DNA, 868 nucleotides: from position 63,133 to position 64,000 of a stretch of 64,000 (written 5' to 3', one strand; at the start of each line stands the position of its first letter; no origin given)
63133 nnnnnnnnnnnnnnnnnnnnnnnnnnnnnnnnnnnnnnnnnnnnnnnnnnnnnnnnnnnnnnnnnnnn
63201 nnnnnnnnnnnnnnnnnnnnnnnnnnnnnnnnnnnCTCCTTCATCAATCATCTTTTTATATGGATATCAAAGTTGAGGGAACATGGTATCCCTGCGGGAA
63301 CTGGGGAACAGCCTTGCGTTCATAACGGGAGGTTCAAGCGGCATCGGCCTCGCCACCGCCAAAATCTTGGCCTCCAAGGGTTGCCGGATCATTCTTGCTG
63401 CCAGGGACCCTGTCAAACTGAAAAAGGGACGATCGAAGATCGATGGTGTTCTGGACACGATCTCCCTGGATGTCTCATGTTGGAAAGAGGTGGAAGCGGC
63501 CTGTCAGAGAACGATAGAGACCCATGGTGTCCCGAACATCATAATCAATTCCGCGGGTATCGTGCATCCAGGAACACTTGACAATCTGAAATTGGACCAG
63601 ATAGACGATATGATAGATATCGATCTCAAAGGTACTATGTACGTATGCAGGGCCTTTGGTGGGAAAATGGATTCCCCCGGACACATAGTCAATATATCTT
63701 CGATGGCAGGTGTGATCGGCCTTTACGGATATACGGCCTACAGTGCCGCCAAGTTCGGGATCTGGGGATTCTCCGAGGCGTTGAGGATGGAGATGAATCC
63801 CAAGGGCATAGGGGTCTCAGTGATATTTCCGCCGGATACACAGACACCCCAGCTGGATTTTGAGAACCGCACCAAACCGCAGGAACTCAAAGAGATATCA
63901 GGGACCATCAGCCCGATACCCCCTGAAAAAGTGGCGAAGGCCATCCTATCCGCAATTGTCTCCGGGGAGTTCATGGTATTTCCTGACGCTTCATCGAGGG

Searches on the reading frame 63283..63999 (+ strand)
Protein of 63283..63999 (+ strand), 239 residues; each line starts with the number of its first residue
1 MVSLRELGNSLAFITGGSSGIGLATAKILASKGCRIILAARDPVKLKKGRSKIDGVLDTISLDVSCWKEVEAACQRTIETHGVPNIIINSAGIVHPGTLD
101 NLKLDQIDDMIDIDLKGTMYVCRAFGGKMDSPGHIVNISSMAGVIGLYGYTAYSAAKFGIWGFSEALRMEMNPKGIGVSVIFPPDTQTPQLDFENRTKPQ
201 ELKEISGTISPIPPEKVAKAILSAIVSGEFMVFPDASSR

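Call 44: search_protein_families(library=pfam, proteins=[window:63283-63999:+], max_evalue=0.00001)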
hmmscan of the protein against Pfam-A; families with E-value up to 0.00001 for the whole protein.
window:63283-63999:+ (239 aa): 3 families
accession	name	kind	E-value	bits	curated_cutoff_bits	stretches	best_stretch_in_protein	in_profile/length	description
PF00106.31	adh_short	-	5.3e-43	147.2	26.6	1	12-192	3-188/195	short chain dehydrogenase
PF13561.12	adh_short_C2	-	3.2e-30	105.9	27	1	19-196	6-186/236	Enoyl-(Acyl carrier protein) reductase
PF08659.16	KR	-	1.2e-14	55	22.6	1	13-159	4-155/180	KR domain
